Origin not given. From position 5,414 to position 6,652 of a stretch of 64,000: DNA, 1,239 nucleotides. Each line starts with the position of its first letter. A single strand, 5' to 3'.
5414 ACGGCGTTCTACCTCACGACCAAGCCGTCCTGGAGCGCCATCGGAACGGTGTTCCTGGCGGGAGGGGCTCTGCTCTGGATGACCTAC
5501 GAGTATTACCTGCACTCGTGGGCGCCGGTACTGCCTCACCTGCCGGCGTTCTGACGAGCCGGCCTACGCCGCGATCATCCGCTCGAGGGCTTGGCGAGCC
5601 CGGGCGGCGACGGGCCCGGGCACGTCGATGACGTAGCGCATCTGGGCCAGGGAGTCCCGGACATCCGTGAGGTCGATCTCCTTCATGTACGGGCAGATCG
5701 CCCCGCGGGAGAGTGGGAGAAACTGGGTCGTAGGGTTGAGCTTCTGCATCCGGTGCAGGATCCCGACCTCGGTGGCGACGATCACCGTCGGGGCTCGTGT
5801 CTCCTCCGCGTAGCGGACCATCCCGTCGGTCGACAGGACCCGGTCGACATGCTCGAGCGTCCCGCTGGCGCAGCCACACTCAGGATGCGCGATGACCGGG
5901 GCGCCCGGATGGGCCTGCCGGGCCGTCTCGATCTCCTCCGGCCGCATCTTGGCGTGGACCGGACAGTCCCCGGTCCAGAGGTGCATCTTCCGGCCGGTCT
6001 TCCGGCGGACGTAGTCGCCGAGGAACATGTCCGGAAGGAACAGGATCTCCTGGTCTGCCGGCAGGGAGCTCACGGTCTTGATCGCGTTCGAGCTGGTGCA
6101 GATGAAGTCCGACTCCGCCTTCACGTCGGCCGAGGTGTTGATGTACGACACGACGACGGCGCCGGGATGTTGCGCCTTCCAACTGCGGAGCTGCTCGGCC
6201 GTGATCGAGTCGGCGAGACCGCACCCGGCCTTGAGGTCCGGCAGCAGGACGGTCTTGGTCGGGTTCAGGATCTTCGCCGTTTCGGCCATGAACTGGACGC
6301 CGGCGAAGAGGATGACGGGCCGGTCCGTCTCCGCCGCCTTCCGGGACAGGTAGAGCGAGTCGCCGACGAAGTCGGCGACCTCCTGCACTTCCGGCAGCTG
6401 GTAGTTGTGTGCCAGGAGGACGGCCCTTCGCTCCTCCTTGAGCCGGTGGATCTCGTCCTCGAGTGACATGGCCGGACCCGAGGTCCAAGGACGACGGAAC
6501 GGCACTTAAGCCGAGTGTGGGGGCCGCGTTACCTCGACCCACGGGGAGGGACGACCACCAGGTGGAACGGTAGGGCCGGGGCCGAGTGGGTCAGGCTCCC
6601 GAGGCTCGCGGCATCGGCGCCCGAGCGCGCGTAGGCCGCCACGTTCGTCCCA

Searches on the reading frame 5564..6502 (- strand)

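Call 47: search_protein_families(library=pfam, proteins=[window:5564-6502:-], max_evalue=0.001)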
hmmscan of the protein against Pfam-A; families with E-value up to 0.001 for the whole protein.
window:5564-6502:- (312 aa): 1 family
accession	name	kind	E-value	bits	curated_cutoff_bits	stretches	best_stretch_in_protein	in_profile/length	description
PF02445.21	NadA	-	1.9e-115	385.5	27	1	17-310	2-294/295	Quinolinate synthetase A protein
